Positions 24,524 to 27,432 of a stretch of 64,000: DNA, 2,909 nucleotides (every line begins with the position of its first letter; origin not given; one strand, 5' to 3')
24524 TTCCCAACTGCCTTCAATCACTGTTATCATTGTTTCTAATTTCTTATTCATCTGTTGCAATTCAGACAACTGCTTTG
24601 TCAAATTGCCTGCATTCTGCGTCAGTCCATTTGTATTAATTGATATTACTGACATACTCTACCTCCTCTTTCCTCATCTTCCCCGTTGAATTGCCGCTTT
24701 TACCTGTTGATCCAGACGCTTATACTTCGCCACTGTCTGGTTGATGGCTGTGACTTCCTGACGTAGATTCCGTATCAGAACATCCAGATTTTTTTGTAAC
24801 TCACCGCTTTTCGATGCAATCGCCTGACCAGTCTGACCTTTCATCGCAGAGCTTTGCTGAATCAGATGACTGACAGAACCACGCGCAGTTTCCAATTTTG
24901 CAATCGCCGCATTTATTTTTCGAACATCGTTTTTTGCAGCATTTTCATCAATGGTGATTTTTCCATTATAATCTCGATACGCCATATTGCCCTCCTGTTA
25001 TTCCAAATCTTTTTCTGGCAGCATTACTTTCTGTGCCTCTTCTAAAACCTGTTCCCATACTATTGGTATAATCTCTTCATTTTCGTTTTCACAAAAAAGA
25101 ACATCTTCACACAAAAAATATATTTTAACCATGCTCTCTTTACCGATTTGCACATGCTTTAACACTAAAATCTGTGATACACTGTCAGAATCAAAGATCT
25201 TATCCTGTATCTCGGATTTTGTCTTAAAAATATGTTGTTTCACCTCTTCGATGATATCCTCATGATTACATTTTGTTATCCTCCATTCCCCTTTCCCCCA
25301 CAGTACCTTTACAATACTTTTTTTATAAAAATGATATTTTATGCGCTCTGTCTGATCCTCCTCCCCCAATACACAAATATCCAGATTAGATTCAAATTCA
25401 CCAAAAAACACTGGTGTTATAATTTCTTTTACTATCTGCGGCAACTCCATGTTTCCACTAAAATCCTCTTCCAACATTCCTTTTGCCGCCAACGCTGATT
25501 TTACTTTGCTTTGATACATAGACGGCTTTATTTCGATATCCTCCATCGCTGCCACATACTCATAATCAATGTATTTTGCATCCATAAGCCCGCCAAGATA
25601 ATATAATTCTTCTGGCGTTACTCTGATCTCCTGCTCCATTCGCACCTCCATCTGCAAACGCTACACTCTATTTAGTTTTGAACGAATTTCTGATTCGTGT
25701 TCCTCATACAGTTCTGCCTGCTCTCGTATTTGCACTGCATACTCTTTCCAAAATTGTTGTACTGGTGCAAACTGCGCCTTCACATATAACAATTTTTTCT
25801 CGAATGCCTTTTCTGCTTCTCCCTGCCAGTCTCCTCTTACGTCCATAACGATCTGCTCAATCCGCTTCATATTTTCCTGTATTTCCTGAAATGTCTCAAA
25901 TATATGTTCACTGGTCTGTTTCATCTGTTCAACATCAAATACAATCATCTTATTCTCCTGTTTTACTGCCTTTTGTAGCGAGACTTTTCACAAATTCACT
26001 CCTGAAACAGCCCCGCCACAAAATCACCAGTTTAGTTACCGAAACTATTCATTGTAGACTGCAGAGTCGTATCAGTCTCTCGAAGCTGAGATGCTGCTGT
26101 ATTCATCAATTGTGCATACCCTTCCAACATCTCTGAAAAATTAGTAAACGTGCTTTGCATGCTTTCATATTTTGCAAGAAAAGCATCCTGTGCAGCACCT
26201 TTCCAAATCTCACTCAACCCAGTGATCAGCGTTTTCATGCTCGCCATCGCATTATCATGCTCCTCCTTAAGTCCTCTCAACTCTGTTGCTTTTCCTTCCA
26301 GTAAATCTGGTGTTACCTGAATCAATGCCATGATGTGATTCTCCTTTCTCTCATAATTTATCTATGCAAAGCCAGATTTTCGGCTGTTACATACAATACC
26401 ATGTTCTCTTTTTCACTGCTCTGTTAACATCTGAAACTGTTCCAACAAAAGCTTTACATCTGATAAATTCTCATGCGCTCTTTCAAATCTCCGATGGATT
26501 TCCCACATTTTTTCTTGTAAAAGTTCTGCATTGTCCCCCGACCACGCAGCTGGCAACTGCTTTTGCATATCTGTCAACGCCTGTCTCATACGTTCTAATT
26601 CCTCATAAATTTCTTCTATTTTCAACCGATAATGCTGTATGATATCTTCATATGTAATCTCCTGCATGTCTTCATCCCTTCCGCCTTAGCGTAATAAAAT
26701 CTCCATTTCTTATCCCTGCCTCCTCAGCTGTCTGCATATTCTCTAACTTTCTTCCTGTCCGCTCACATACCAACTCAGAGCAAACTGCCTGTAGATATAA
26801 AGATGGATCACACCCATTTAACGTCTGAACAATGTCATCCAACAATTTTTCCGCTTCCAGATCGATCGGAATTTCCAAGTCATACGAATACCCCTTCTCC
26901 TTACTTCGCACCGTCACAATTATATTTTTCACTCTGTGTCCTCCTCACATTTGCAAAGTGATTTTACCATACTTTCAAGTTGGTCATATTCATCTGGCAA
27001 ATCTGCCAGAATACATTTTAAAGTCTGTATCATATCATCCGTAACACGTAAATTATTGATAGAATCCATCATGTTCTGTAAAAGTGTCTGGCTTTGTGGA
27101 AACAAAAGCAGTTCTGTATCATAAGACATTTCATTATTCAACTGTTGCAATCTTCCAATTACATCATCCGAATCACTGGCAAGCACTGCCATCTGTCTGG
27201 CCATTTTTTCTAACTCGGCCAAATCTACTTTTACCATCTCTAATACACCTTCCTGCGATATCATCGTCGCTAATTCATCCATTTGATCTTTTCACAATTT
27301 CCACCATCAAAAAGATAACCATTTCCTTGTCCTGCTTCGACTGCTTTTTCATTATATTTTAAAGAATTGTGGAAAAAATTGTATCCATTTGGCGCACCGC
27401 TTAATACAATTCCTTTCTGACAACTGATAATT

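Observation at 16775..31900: T7SSb-type secretion locus without EssA/EssB/EsaA, with two membrane Hanks kinases, a PP2C phosphatase and a lipoprotein in the same array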

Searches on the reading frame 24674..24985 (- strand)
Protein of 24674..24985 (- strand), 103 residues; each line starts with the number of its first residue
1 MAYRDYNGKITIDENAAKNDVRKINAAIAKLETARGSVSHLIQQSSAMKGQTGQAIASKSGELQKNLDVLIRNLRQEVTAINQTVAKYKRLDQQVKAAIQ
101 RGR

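Call 4: search_protein_families(library=pfam, max_evalue=0.1, proteins=[window:24674-24985:-])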
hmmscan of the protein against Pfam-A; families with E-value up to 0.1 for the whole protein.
window:24674-24985:- (103 aa): 11 families
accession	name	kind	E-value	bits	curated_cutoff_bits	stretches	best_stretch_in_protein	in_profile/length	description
PF08687.16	ASD2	-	0.0015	18.7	26.4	1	36-100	91-156/289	Apx/Shroom domain ASD2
PF25541.1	TBCA_PH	-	0.009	16.2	27.8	1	21-97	28-103/139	PH domain-containing proteins, TBCA domain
PF06013.18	WXG100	-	0.011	16.4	27.3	1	45-93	38-86/86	Proteins of 100 residues with WXG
PF15035.11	Rootletin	-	0.025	15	36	1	17-98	64-144/188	Ciliary rootlet component, centrosome cohesion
PF04740.18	LXG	-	0.039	14.3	26.5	0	23-74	18-69/202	LXG domain of WXG superfamily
PF23921.1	DUF7260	-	0.041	13.8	27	1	39-98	100-159/242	Domain of unknown function (DUF7260)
PF06005.17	ZapB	-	0.059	14.3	31.5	0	23-56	12-45/71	Cell division protein ZapB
PF16088.10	BORCS7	-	0.06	14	27.3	0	32-97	37-102/103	BLOC-1-related complex sub-unit 7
PF17681.6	GCP_N_terminal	-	0.062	13.3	29.4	1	9-100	28-119/297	Gamma tubulin complex component N-terminal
PF14071.11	YlbD_coat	-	0.067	13.9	27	0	16-53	76-113/126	Putative coat protein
PF14942.11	Muted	-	0.081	13.6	26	1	22-94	65-138/146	Organelle biogenesis, Muted-like protein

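Call 38: search_protein_families(library=ncbifam, max_evalue=0.1, proteins=[window:24674-24985:-])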
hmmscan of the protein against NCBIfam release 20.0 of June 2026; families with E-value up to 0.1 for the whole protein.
window:24674-24985:- (103 aa): 8 families
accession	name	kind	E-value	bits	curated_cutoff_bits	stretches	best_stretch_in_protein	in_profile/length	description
NF006780.0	PRK09293.1-4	equivalog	0.0051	15.8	358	1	12-78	11-78/343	class 1 fructose-bisphosphatase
NF047515.1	SpiroCoCo_C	equivalog_domain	0.006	15.8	125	0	56-98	29-71/313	SpiroCoCo family coiled-coil protein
NF006779.0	PRK09293.1-3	equivalog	0.011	14.8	349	1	12-87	11-86/334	class 1 fructose-bisphosphatase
TIGR04197.1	T7SS_SACOL2603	subfamily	0.039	14.5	26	0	10-98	1-84/85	TIGR04197 family type VII secretion effector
TIGR04527.1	mycoplas_twoTM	subfamily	0.052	13.2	125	1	12-93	104-178/248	MG_279/MG_280 family protein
NF006544.0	PRK09039.1-3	equivalog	0.054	13.1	362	1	17-100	79-161/343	peptidoglycan -binding protein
TIGR03930.1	WXG100_ESAT6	subfamily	0.063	13.5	44.85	1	11-96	3-89/90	WXG100 family type VII secretion target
TIGR00996.1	Mtu_fam_mce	paralog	0.065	12.4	140.5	1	21-103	173-254/291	MCE family protein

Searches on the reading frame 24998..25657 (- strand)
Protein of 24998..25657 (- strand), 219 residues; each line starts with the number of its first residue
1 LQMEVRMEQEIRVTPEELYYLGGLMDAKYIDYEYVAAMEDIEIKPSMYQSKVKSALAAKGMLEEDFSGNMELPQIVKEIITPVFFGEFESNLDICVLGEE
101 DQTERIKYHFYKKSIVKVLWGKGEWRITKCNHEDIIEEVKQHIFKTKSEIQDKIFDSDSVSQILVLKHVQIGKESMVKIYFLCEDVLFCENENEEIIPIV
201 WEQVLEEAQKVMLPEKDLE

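Call 4: search_protein_families(library=pfam, max_evalue=0.1, proteins=[window:24998-25657:-])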
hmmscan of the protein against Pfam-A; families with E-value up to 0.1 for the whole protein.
window:24998-25657:- (219 aa): 1 family
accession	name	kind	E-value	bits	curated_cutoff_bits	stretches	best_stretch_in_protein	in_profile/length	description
PF08181.16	DegQ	-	0.034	14.7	22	0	136-152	6-22/46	DegQ (SacQ) family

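Call 38: search_protein_families(library=ncbifam, max_evalue=0.1, proteins=[window:24998-25657:-])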
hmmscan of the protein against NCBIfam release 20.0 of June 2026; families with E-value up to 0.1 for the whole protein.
window:24998-25657:- (219 aa): 1 family
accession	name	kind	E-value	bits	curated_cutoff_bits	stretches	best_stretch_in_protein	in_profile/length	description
NF041457.1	reg_protDegQ_Bacil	equivalog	0.021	14.9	80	0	136-152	6-22/46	degradation enzyme regulation protein DegQ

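Call 45: find_homologous_proteins(query=window:24998-25642:-, max_evalue=0.001)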
Query window:24998-25642:- (214 aa): 12 proteins with E <= 0.001 among 100 candidates.
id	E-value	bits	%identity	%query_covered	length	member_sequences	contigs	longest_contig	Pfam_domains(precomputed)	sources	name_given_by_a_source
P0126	3.6e-134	463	100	100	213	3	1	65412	-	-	-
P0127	1.4e-90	321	69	99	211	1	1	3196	-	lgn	-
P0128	5.1e-85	302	65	98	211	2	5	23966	-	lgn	-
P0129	2.5e-79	284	64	99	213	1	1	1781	-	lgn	-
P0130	2.0e-68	248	55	99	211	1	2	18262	-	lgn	-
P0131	1.7e-61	226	51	98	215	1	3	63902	-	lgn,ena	-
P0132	4.7e-59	218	51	98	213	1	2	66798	-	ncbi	-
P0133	6.5e-44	168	45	96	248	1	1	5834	-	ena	-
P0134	3.6e-38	149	40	96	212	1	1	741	-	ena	-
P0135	2.5e-37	147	39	96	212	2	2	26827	-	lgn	-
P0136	3.8e-35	140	39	89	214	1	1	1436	-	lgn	-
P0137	1.9e-33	134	40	84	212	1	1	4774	-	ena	-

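Call 55: predict_structure(alignment_id=A2)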
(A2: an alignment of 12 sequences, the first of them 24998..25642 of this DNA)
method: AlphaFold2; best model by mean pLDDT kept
length: 214 residues; sequences in the alignment: 12
mean_pLDDT: 84.8   pTM: 0.82
mean pLDDT of the five models: 84.8, 83.6, 70.9, 70.1, 67.3
residues with pLDDT >= 90: 102; 70-90: 80; 50-70: 28; < 50: 4
segments of 3 or more residues with pLDDT < 50: none
pLDDT, mean of each block of 10 residues (from residue 1): 79 88 71 62 83 90 87 92 91 76 92 90 93 86 72 92 88 91 91 91 91 51
secondary structure, 60 per line:
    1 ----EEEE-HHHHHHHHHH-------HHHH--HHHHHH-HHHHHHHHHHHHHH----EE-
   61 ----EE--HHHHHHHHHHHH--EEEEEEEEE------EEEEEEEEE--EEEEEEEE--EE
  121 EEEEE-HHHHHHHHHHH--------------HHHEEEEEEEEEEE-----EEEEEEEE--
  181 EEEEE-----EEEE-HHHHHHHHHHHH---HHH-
elements in order: E5-8 H10-19 H27-30 H33-38 H40-53 H69-80 E83-91 E98-106 E109-116 E119-125 H127-137 E155-165 E171-178 E181-185 E191-194 H196-207

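Call 58: fold_search(model_id=the predicted structure, library=pdb)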
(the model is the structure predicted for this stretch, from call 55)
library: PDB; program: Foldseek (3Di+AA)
matches with E <= 10: 963; with E <= 0.001: 17
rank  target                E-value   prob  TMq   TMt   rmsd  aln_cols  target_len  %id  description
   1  4w4l_C                3.3e-07  1.00  0.64  0.48   6.2       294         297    9  Crystal structure of EspG5 in complex with PE25 and PPE41 from the ESX-5 type VII secretion system of M. tuberculosis (released 2014-10-01)
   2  4l4w_B                3.9e-07  1.00  0.65  0.53   5.0       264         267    9  Structure of EspG3 chaperone from the type VII (ESX-3) secretion system (released 2014-06-11)
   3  6vj5_C                4.6e-07  1.00  0.61  0.47   6.5       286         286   10  Structure of PE25-PPE41(A124L) in complex with EspG5 chaperone from the type VII (ESX-5) secretion system (released 2021-01-27)
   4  4kxr_C                7.2e-07  1.00  0.63  0.51   5.8       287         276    9  Structure of the Mycobacterium tuberculosis type VII secretion system chaperone EspG5 in complex with PE25-PPE41 dimer (released 2014-05-28)
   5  5xfs_C                8.1e-07  1.00  0.60  0.49   5.7       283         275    9  Crystal structure of PE8-PPE15 in complex with EspG5 from M. tuberculosis (released 2017-08-30)
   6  5vba_B                1.5e-06  1.00  0.64  0.37   5.8       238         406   10  Structure of EspG1 chaperone from the type VII (ESX-1) secretion system determined with the assistance of N-terminal T (released 2017-07-05)
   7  5xkl                  2.0e-06  1.00  0.63  0.51   5.9       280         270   11  Crystal structure of Rv0289/EspG3 from the ESX-3 type VII secretion system of M. tuberculosis (released 2018-05-16)
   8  4rcl_A                2.6e-06  1.00  0.62  0.53   5.7       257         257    9  Structure of EspG3 chaperone from the type VII (ESX-3) secretion system, space group P43212 (released 2015-09-16)
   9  6uuj_C                2.8e-06  1.00  0.61  0.51   5.5       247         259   12  Structure of PE5-PPE4-EspG3 complex from the type VII (ESX-3) secretion system, space group P212121 (released 2020-01-29)
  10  5sxl                  2.8e-06  1.00  0.58  0.47   6.5       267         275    8  Structure of EspG3 chaperone from the type VII (ESX-3) secretion system, space group P3221 (released 2016-08-24)
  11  5dlb                  3.7e-06  1.00  0.62  0.52   5.0       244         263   11  Crystal structure of chaperone EspG3 of ESX-3 type VII secretion system from Mycobacterium marinum M (released 2015-09-23)
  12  4w4j_B                4.1e-06  1.00  0.59  0.49   9.2       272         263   10  Crystal structure of EspG3 from the ESX-3 type VII secretion system of M. smegmatis (released 2014-10-01)
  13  4w4i                  4.6e-06  1.00  0.66  0.54   5.6       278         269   10  Crystal structure of EspG3 from the ESX-3 type VII secretion system of M. tuberculosis (released 2014-10-01)
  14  5vba_A                6.5e-06  1.00  0.63  0.36   6.0       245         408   10  Structure of EspG1 chaperone from the type VII (ESX-1) secretion system determined with the assistance of N-terminal T (released 2017-07-05)
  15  4w4j_A                1.0e-05  1.00  0.64  0.53   5.8       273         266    9  Crystal structure of EspG3 from the ESX-3 type VII secretion system of M. smegmatis (released 2014-10-01)
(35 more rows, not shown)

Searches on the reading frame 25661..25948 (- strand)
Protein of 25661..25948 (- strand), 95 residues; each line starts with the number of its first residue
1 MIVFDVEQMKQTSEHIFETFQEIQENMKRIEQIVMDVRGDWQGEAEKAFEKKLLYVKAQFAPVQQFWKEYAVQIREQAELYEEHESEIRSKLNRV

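Call 4: search_protein_families(library=pfam, max_evalue=0.1, proteins=[window:25661-25948:-])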
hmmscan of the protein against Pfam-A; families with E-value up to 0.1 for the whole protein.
window:25661-25948:- (95 aa): 6 families
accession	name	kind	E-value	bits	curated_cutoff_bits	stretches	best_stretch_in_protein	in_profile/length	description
PF06013.18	WXG100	-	3e-09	37.4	27.3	1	5-86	5-86/86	Proteins of 100 residues with WXG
PF04740.18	LXG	-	0.015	15.6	26.5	1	3-81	2-80/202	LXG domain of WXG superfamily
PF16888.10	YwqH-like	-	0.021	15.5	33.7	1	5-93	25-112/123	YwqH-like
PF10368.14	YkyA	-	0.022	15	28.8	1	13-86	70-140/186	Putative cell-wall binding lipoprotein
PF10824.14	T7SS_ESX_EspC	-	0.024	15.5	23.5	1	7-93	10-99/100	Excreted virulence factor EspC, type VII ESX diderm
PF03572.23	Peptidase_S41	-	0.025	14.6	24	1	6-60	7-60/165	Peptidase family S41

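Call 38: search_protein_families(library=ncbifam, max_evalue=0.1, proteins=[window:25661-25948:-])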
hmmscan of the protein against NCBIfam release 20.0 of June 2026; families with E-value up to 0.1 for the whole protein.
window:25661-25948:- (95 aa): 4 families
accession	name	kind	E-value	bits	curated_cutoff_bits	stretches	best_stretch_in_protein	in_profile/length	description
TIGR03930.1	WXG100_ESAT6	subfamily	5.8e-12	45.7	44.85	1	2-89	2-89/90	WXG100 family type VII secretion target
NF035934.1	ESAT6_2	subfamily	3.7e-08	33.5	100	1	5-91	6-92/96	pore-forming ESAT-6 family protein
TIGR04376.1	TIGR04376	hypoth_equivalog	0.0044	17.1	125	1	7-93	49-134/189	TIGR04376 family protein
TIGR02027.1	rpoA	equivalog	0.056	12.6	227.8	1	21-87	165-229/298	DNA-directed RNA polymerase subunit alpha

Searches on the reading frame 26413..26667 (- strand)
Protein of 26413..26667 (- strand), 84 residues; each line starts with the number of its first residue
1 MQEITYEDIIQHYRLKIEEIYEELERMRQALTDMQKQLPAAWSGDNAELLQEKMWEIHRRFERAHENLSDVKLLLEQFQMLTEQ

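Call 4: search_protein_families(library=pfam, max_evalue=0.1, proteins=[window:26413-26667:-])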
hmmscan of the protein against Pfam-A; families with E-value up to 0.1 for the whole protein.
window:26413-26667:- (84 aa): 7 families
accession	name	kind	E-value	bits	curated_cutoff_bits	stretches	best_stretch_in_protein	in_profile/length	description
PF06013.18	WXG100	-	7.4e-05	23.4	27.3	1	16-77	15-76/86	Proteins of 100 residues with WXG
PF15960.10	DUF4763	-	0.0055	16.4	30.1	1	13-53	39-78/236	Domain of unknown function (DUF4763)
PF20379.3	DUF6674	-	0.0058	16.7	28.5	1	16-72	37-86/251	Family of unknown function (DUF6674)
PF05524.18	PEP-utilisers_N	-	0.024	15.2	24.4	1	9-59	22-72/121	PEP-utilising enzyme, N-terminal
PF10241.14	KxDL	-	0.034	14.9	27.2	0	48-79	37-68/86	Uncharacterized conserved protein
PF17279.8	DUF5344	-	0.036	15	27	1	15-69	6-60/87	Family of unknown function (DUF5344)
PF05531.17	NPV_P10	-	0.04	14.8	29.8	0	16-38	36-58/75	Nucleopolyhedrovirus P10 protein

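Call 38: search_protein_families(library=ncbifam, max_evalue=0.1, proteins=[window:26413-26667:-])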
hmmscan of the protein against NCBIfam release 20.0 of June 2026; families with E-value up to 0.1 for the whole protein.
window:26413-26667:- (84 aa): 5 families
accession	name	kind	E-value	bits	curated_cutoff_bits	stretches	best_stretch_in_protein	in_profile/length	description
TIGR03930.1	WXG100_ESAT6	subfamily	2e-05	24.7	44.85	1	16-77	15-76/90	WXG100 family type VII secretion target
NF035934.1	ESAT6_2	subfamily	0.005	17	100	1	18-68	22-68/96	pore-forming ESAT-6 family protein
NF049857.1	InaC_CT813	equivalog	0.013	15.4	200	1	5-63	152-208/241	inclusion membrane protein InaC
NF008652.0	PRK11649.1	equivalog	0.049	12.3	341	1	5-70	105-169/439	murein DD-endopeptidase MepM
TIGR02169.1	SMC_prok_A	equivalog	0.049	11.3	729.4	1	7-79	251-322/1165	chromosome segregation protein SMC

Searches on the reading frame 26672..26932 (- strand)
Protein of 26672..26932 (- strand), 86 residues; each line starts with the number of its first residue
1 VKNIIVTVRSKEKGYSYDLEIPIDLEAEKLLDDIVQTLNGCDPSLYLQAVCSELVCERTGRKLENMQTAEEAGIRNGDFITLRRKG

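Call 4: search_protein_families(library=pfam, max_evalue=0.1, proteins=[window:26672-26932:-])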
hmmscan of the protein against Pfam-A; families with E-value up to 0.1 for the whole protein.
window:26672-26932:- (86 aa): 2 families
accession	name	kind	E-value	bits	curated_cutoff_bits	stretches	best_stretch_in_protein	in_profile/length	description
PF08817.16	YukD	-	2.3e-09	38.3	27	1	4-82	2-76/76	WXG100 protein secretion system (Wss), protein YukD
PF00240.29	ubiquitin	-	0.038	14.2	25.4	0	60-83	45-68/72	Ubiquitin family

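Call 38: search_protein_families(library=ncbifam, max_evalue=0.1, proteins=[window:26672-26932:-])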
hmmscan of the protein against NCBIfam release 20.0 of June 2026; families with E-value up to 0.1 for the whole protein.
window:26672-26932:- (86 aa): 1 family
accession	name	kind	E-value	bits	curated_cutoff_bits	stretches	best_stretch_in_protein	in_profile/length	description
NF004616.0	PRK05950.1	subfamily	0.074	12.2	228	1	12-64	19-71/238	succinate dehydrogenase iron-sulfur subunit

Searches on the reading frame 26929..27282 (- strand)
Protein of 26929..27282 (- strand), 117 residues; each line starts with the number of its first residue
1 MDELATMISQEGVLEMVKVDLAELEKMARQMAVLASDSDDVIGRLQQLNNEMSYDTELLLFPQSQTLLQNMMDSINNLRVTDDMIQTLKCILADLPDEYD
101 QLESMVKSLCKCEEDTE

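Call 4: search_protein_families(library=pfam, max_evalue=0.1, proteins=[window:26929-27282:-])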
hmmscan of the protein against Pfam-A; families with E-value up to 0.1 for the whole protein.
window:26929-27282:- (117 aa): 3 families
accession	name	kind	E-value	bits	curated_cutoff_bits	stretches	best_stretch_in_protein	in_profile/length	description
PF03999.17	MAP65_ASE1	-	0.0081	15.4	26.9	1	13-109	134-231/477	Microtubule associated protein (MAP65/ASE1 family)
PF25100.1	DUF7809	-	0.014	16.2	27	0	11-107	44-117/160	Domain of unknown function (DUF7809)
PF19191.5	HEF_HK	-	0.08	13.9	24.1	0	66-107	15-56/67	HEF_HK domain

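Call 38: search_protein_families(library=ncbifam, max_evalue=0.1, proteins=[window:26929-27282:-])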
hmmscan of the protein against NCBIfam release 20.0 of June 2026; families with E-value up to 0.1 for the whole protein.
window:26929-27282:- (117 aa): 3 families
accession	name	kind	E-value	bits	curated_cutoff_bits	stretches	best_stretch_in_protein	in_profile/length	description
NF047515.1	SpiroCoCo_C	equivalog_domain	0.02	14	125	1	17-111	54-149/313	SpiroCoCo family coiled-coil protein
TIGR03930.1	WXG100_ESAT6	subfamily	0.041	14.1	44.85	0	16-51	1-36/90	WXG100 family type VII secretion target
NF035934.1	ESAT6_2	subfamily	0.055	13.7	100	1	16-108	2-91/96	pore-forming ESAT-6 family protein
